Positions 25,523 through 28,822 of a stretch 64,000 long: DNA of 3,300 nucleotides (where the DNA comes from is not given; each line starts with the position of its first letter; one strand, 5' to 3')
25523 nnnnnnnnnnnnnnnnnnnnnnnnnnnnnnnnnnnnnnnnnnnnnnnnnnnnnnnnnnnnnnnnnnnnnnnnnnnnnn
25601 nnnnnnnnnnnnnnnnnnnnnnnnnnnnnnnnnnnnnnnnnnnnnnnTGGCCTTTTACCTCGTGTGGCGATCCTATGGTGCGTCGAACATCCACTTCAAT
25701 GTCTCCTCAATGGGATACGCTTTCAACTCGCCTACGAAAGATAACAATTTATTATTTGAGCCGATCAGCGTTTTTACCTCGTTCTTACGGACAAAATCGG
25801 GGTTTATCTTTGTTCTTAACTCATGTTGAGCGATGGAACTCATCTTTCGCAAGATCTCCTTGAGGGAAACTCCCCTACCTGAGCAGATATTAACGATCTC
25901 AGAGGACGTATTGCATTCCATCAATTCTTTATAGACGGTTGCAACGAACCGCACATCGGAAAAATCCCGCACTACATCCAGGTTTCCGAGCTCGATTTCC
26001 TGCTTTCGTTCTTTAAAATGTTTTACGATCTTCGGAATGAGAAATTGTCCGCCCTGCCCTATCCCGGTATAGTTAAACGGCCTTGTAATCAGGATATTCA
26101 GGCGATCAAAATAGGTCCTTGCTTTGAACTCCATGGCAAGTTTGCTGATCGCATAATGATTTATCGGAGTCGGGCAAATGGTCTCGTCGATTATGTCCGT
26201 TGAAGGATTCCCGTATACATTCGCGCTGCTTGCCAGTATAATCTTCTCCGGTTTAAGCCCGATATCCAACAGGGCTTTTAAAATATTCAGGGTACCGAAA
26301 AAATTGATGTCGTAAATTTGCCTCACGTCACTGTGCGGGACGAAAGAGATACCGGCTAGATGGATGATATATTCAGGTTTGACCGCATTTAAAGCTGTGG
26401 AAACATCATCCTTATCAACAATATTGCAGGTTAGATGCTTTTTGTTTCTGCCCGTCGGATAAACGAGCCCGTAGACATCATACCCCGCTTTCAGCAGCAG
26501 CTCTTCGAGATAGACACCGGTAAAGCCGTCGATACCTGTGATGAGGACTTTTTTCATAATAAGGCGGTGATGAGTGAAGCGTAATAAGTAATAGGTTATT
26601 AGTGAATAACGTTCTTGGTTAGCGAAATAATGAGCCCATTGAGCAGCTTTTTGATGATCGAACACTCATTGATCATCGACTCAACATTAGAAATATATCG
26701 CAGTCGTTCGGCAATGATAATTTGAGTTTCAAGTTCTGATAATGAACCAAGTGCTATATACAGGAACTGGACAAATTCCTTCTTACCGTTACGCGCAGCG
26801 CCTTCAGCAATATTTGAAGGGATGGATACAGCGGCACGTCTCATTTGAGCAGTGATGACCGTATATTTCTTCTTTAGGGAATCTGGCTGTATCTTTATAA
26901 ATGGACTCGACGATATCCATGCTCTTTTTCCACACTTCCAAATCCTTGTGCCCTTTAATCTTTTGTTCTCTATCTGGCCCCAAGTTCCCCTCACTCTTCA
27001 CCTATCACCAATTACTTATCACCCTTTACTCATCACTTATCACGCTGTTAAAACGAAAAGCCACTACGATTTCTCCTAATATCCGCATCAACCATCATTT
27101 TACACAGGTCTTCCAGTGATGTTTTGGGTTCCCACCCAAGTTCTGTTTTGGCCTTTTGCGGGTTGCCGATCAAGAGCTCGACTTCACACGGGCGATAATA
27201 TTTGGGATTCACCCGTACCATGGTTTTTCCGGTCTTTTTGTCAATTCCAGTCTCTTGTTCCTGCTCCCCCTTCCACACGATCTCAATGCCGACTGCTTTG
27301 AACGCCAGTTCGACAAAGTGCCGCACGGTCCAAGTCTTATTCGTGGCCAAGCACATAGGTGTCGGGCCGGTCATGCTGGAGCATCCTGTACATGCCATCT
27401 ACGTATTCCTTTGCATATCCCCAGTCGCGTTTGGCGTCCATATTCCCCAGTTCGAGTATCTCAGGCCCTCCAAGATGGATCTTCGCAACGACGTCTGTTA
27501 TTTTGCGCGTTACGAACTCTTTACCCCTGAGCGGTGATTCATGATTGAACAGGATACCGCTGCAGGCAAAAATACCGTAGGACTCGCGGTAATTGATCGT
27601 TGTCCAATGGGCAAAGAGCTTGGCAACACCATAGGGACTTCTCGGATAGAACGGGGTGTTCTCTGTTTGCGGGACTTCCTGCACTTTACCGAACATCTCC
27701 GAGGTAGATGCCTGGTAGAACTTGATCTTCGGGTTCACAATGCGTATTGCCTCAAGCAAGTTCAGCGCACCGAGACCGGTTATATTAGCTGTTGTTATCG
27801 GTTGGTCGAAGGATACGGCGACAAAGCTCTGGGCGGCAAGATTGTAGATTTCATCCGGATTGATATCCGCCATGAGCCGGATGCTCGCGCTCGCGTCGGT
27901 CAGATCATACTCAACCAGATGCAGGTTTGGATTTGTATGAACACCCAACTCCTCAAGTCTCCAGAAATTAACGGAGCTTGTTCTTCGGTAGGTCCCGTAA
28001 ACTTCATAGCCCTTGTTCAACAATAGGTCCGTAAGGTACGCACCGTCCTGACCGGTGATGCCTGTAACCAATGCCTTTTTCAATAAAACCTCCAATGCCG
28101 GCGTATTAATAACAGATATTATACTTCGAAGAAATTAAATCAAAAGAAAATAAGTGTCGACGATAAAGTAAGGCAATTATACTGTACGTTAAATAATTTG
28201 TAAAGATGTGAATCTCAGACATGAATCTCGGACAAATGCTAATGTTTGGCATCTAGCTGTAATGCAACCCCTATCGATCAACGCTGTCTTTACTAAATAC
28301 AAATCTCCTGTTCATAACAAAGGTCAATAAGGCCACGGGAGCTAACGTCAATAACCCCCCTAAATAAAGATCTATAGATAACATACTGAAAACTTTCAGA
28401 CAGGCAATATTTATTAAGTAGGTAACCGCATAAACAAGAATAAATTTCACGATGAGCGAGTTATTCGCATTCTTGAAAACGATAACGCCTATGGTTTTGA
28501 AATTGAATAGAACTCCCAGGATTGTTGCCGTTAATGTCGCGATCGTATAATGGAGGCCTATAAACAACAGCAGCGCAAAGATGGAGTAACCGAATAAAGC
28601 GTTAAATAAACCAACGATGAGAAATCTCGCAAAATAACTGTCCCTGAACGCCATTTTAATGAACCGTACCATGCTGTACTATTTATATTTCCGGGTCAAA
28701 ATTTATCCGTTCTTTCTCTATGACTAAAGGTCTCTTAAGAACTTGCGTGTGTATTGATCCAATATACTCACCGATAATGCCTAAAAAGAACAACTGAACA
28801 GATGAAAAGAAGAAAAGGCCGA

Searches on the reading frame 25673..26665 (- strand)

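Call 17: search_protein_families(library=ncbifam, proteins=[window:25673-26665:-], max_evalue=1e-10)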
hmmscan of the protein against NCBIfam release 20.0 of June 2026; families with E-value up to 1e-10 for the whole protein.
window:25673-26665:- (330 aa): 7 families
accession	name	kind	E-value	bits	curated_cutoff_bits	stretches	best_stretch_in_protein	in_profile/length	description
TIGR04180.1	EDH_00030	hypoth_equivalog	6.9e-34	117.2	475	1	40-312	1-291/297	NAD-dependent 4,6-dehydratase LegB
TIGR01179.1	galE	equivalog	1.5e-22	79.8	262.3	1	40-311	2-305/332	UDP-glucose 4-epimerase GalE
TIGR01472.1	gmd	equivalog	3.1e-17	62.8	415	0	81-276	62-265/342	GDP-mannose 4,6-dehydratase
TIGR02197.1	heptose_epim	equivalog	3.5e-16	59.3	274.6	1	41-183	2-150/316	ADP-glyceromanno-heptose 6-epimerase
TIGR01181.1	dTDP_gluc_dehyt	equivalog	6.1e-15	55.1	365.1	1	78-277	55-259/321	dTDP-glucose 4,6-dehydratase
TIGR02622.1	CDP_4_6_dhtase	equivalog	1.4e-12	47.4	278.45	1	38-187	5-170/352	CDP-glucose 4,6-dehydratase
TIGR03466.1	HpnA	hypoth_equivalog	9.5e-12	44.4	367.65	1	39-283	2-250/327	hopanoid-associated sugar epimerase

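Call 61: search_protein_families(library=pfam, proteins=[window:25673-26665:-], max_evalue=0.01)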
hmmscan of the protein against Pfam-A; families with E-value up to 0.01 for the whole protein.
window:25673-26665:- (330 aa): 7 families
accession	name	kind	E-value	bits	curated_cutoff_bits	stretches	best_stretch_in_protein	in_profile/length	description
PF16363.11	GDP_Man_Dehyd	-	7.4e-42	144.4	27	1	41-312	1-318/332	GDP-mannose 4,6 dehydratase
PF01370.27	Epimerase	-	8.6e-36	124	20.9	1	40-261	1-240/240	NAD dependent epimerase/dehydratase family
PF04321.23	RmlD_sub_bind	-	3.2e-10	40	27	1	39-194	2-148/287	RmlD substrate binding domain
PF01073.25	3Beta_HSD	-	2e-09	37.3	22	1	74-235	46-215/280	3-beta hydroxysteroid dehydrogenase/isomerase family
PF07993.18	NAD_binding_4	-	0.00023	20.8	20.1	0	98-200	90-208/258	Male sterility protein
PF02719.21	Polysacc_synt_2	-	0.00042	20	20.2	1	78-147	59-128/293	Polysaccharide biosynthesis protein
PF00106.31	adh_short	-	0.0025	17.7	26.6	0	77-147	53-136/195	short chain dehydrogenase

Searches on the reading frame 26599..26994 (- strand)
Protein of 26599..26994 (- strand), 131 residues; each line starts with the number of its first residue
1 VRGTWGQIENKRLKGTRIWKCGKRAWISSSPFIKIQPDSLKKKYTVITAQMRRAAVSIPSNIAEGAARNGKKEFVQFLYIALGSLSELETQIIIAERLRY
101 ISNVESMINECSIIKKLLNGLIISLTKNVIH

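Call 13: search_protein_families(library=ncbifam, proteins=[window:26599-26994:-], max_evalue=0.00001)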
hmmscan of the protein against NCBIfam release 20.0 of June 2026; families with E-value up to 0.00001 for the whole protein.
window:26599-26994:- (131 aa): 3 families
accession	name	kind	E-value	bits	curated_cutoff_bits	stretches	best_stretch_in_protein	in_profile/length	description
TIGR02436.1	TIGR02436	subfamily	1.9e-29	102.1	24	1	41-125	21-108/109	four helix bundle protein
NF008911.0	PRK12275.1-2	subfamily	4.8e-29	101.2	137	1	46-126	34-116/118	hypothetical protein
NF008912.0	PRK12275.1-6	subfamily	6.1e-23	81.1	124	1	46-126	30-112/117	hypothetical protein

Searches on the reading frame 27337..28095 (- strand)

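Call 13: search_protein_families(library=ncbifam, proteins=[window:27337-28095:-], max_evalue=0.00001)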
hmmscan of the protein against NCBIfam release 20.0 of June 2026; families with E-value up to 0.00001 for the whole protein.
window:27337-28095:- (252 aa): 10 families
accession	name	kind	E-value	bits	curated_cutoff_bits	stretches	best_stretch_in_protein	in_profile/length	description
TIGR01472.1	gmd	equivalog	7.4e-111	370.6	415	1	6-250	1-250/342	GDP-mannose 4,6-dehydratase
TIGR04180.1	EDH_00030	hypoth_equivalog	7.5e-24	84.3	475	1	9-242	2-228/297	NAD-dependent 4,6-dehydratase LegB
TIGR01181.1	dTDP_gluc_dehyt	equivalog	8.7e-23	80.9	365.1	1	8-247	2-240/321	dTDP-glucose 4,6-dehydratase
TIGR02622.1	CDP_4_6_dhtase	equivalog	8.6e-17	61.3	278.45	1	6-173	5-172/352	CDP-glucose 4,6-dehydratase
TIGR01179.1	galE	equivalog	1.7e-14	53.4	262.3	1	8-172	2-162/332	UDP-glucose 4-epimerase GalE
NF007582.0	PRK10217.1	equivalog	2.5e-12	46.6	698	1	6-250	2-252/355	dTDP-glucose 4,6-dehydratase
NF007490.0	PRK10084.1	subfamily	1.9e-09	37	649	1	8-250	3-259/361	dTDP-glucose 4,6-dehydratase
NF043036.1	ErythonDh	equivalog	6.8e-08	32.1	325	1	7-165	2-159/321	D-erythronate dehydrogenase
NF007956.0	PRK10675.1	subfamily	1.4e-07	31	394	1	8-162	3-156/338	UDP-glucose 4-epimerase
TIGR01214.1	rmlD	equivalog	4.4e-06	26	224.05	1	8-195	2-160/285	dTDP-4-dehydrorhamnose reductase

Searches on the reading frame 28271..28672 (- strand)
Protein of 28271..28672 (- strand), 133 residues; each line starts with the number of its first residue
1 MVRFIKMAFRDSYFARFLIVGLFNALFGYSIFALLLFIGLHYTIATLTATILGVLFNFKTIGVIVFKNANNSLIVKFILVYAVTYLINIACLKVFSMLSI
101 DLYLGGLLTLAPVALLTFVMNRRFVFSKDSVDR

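Call 13: search_protein_families(library=ncbifam, proteins=[window:28271-28672:-], max_evalue=0.00001)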
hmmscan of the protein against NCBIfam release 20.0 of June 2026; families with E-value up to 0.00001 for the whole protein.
window:28271-28672:- (133 aa): 0 families

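Call 61: search_protein_families(library=pfam, proteins=[window:28271-28672:-], max_evalue=0.01)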
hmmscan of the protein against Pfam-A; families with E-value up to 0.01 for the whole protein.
window:28271-28672:- (133 aa): 2 families
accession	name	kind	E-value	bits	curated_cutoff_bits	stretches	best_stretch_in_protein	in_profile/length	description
PF04138.20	GtrA_DPMS_TM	-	5.4e-16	59.3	26.1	1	16-126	1-117/117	GtrA/DPMS, transmembrane domain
PF05437.17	AzlD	-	0.0032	18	23.7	1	77-129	5-57/99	Branched-chain amino acid transport protein (AzlD)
